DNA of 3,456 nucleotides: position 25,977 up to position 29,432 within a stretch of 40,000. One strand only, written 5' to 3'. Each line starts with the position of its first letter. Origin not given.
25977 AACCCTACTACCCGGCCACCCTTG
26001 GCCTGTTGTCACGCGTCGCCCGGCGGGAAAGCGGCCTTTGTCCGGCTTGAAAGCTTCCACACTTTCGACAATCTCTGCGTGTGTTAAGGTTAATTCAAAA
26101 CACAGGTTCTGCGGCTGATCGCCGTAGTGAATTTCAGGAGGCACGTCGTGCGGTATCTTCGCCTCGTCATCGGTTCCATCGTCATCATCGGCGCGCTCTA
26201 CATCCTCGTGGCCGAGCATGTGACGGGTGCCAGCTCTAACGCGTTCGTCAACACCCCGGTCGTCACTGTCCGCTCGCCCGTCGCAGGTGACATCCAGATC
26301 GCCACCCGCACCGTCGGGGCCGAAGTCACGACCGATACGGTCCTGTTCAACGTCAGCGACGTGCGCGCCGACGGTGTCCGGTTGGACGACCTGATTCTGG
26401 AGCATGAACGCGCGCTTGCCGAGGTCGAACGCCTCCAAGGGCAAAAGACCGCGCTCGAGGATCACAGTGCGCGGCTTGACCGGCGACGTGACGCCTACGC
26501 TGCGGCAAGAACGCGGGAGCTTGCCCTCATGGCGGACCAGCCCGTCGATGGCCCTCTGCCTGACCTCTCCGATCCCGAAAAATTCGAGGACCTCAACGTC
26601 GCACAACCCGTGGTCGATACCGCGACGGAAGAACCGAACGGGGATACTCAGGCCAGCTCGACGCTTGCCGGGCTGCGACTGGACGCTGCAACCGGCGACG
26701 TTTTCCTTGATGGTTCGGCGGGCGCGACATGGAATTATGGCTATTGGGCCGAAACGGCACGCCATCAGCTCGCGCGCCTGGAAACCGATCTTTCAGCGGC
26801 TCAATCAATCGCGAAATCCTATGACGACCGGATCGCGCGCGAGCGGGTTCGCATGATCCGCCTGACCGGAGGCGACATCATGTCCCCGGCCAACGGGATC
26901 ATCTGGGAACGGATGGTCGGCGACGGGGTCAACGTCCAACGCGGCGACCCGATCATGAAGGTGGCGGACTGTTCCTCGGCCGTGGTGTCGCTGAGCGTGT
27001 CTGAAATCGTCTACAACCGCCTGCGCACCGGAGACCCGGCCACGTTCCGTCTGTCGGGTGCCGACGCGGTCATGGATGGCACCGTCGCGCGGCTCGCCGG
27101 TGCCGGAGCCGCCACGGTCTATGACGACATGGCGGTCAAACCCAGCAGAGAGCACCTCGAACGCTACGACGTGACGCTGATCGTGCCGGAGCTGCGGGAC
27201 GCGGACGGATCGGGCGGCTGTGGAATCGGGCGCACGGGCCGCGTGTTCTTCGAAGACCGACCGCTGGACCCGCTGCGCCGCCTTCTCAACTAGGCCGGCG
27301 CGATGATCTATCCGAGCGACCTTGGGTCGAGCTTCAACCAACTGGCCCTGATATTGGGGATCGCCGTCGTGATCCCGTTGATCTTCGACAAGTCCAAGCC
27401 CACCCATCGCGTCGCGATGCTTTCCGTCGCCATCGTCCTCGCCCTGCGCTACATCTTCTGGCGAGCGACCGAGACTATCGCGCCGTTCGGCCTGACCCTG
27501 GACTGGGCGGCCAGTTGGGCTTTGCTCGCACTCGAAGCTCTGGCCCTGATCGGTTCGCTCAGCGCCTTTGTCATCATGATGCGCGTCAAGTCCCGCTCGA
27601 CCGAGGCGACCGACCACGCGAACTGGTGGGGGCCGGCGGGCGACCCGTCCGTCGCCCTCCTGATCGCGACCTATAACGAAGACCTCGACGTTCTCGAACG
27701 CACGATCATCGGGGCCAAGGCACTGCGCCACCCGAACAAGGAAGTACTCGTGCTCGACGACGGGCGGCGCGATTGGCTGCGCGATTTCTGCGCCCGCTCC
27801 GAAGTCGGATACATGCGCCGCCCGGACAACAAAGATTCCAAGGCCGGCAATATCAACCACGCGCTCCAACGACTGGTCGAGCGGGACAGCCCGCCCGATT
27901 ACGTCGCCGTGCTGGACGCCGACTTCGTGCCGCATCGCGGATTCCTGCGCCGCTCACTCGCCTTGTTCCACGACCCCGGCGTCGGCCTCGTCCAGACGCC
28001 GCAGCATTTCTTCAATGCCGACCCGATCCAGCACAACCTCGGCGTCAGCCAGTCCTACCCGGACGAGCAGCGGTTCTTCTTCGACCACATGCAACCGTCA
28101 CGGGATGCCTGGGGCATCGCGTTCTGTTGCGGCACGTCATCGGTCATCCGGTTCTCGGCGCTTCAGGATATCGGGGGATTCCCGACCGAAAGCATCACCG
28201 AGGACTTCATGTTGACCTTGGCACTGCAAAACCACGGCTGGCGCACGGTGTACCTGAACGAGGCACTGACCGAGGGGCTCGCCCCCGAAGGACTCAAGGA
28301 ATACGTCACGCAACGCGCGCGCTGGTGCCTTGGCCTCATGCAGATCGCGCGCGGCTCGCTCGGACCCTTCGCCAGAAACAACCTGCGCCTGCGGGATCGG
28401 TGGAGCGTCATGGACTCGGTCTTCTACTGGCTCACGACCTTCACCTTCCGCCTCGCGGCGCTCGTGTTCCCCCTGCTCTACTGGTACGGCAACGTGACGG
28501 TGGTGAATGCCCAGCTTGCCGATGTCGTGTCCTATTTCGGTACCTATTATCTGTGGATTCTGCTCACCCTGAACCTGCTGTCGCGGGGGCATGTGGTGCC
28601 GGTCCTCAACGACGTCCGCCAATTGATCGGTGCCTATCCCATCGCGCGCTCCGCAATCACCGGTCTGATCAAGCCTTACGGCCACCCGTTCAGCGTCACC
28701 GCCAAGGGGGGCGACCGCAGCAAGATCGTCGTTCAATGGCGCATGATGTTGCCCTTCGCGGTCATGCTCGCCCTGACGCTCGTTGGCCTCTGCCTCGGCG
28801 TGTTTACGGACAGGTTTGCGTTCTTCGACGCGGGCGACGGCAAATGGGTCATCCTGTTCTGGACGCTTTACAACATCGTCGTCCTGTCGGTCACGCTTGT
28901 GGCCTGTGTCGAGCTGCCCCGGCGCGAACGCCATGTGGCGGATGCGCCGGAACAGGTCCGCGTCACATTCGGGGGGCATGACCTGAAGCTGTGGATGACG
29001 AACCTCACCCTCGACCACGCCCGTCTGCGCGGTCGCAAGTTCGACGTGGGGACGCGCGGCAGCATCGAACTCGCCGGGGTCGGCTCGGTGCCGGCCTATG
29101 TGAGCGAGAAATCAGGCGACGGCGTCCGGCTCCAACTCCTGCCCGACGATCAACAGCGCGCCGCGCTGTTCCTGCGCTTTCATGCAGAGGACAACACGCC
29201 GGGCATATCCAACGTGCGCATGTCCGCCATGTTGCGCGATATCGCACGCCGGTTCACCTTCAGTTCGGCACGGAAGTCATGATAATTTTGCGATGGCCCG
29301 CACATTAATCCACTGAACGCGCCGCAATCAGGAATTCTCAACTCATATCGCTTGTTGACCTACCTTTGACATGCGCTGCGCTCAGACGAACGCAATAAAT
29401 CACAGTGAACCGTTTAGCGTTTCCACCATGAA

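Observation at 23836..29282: Compact bgsBA-like beta-glucan locus (sensor, GH8, HlyD-type protein, GT2 synthase) lacking BcsB/BcsC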

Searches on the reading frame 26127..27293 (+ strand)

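Call 3: search_protein_families(library=pfam, proteins=[window:26127-27293:+])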
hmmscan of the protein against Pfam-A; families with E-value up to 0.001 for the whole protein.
window:26127-27293:+ (388 aa): 2 families
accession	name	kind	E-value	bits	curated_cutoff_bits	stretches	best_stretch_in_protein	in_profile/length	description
PF13437.12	HlyD_3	-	2.1e-13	51.4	22.2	1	251-330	2-84/106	HlyD family secretion protein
PF16576.10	HlyD_D23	-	1.8e-09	37.6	30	1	250-320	110-181/214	Barrel-sandwich domain of CusB or HlyD membrane-fusion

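Call 4: search_protein_families(library=ncbifam, proteins=[window:26127-27293:+])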
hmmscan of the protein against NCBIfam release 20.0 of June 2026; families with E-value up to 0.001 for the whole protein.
window:26127-27293:+ (388 aa): 4 families
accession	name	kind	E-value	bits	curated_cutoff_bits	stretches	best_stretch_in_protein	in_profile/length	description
TIGR00998.1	8a0101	subfamily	3.7e-14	52.4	390.8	1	13-330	12-288/334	EmrA/EmrK family multidrug efflux transporter periplasmic adaptor subunit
TIGR00999.1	8a0102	subfamily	7.5e-14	51.5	319.3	1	209-321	61-165/271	CzcB/NccB family metal efflux transporter periplasmic adaptor subunit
TIGR01730.1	RND_mfp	subfamily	5.7e-08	32.1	94.9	1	244-324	130-211/322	efflux RND transporter periplasmic adaptor subunit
NF011715.0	PRK15136.1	equivalog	0.00073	18.3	563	0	243-328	210-298/390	multidrug efflux MFS transporter periplasmic adaptor subunit EmrA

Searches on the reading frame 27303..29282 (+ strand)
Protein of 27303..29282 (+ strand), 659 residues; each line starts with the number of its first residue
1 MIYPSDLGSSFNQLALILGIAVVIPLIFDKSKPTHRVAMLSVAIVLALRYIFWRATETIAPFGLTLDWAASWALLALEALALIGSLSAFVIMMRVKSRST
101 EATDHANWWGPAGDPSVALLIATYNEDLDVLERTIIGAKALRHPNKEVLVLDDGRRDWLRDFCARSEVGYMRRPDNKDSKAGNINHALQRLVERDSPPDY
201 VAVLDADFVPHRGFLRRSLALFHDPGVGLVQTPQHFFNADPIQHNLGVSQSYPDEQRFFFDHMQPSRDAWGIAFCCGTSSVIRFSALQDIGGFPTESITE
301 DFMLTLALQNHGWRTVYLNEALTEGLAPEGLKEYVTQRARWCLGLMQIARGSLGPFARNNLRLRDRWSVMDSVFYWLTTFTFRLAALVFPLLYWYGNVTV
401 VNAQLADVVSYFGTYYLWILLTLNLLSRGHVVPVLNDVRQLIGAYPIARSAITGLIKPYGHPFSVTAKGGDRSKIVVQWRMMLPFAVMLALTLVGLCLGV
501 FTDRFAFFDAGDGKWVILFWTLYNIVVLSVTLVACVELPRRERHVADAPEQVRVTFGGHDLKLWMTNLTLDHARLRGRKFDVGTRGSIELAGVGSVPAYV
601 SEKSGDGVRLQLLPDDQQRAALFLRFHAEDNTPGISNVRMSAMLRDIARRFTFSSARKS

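Call 3: search_protein_families(library=pfam, proteins=[window:27303-29282:+])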
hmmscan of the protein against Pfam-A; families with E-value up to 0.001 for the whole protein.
window:27303-29282:+ (659 aa): 5 families
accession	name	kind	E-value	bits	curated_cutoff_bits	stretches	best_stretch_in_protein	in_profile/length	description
PF13641.12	Glyco_tranf_2_3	-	3.6e-27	96.3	27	1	115-342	1-228/230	Glycosyltransferase like family 2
PF13632.12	Glyco_trans_2_3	-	1.2e-23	84.4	27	1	200-389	1-190/198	Glycosyl transferase family group 2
PF00535.33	Glycos_transf_2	-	3.7e-19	69.7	23.3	1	120-290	3-167/168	Glycosyl transferase family 2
PF13506.12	Glyco_transf_21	-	2.3e-11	43.9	21.7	1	196-341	29-172/174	Glycosyl transferase family 21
PF03552.20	Cellulose_synt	-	2.2e-06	27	24.7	1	295-427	419-551/722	Cellulose synthase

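Call 4: search_protein_families(library=ncbifam, proteins=[window:27303-29282:+])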
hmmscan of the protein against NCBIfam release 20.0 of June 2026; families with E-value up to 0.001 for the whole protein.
window:27303-29282:+ (659 aa): 14 families
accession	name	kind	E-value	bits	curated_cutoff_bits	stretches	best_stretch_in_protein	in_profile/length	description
TIGR03030.1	CelA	equivalog_domain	1.7e-113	380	699.1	1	17-557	37-586/714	UDP-forming cellulose synthase catalytic subunit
NF008558.0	PRK11498.1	equivalog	5.1e-85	286.1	992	1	5-539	171-693/872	UDP-forming cellulose synthase catalytic subunit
TIGR03937.1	PgaC_IcaA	equivalog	2e-17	63.2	422.3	1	103-350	33-275/407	poly-beta-1,6-N-acetyl-D-glucosamine synthase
NF053846.1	glyco_with_XrtP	equivalog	7.8e-13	47.9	520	1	110-413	36-362/440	XrtP-associated glycosyltransferase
TIGR03965.1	mycofact_glyco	equivalog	8.3e-10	38.1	280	1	114-230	73-187/467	mycofactocin biosynthesis glycosyltransferase MftF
NF003962.0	PRK05454.2-5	equivalog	1.9e-09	36.7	328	1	34-240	56-275/641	glucans biosynthesis glucosyltransferase MdoH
TIGR03472.1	HpnI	equivalog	5.3e-09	35.4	310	1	199-374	128-298/373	bacteriohopanetetrol glucosamine biosynthesis glycosyltransferase HpnI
TIGR04242.1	nodulat_NodC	equivalog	5.2e-07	29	550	1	274-342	205-281/395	chitooligosaccharide synthase NodC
NF041875.1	EPS_EpsD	equivalog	5.5e-07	29.3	370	1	118-330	2-211/325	exopolysaccharide biosynthesis glycosyltransferase EpsD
NF003958.0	PRK05454.2-1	equivalog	9.4e-06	24.1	419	1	163-239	172-246/704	glucans biosynthesis glucosyltransferase MdoH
NF003956.0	PRK05454.1-3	equivalog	1.7e-05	23.2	864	1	159-236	194-270/718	glucans biosynthesis glucosyltransferase MdoH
NF003959.0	PRK05454.2-2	equivalog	7.4e-05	21.3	550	1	162-371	152-366/599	glucans biosynthesis glucosyltransferase MdoH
NF041865.1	EpsU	equivalog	0.00025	20.2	700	0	118-369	42-289/394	exopolysaccharide biosynthesis GT2 family glycosyltransferase EpsU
NF003963.0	PRK05454.2-6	equivalog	0.00042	18.8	884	0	163-209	187-230/610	glucans biosynthesis glucosyltransferase MdoH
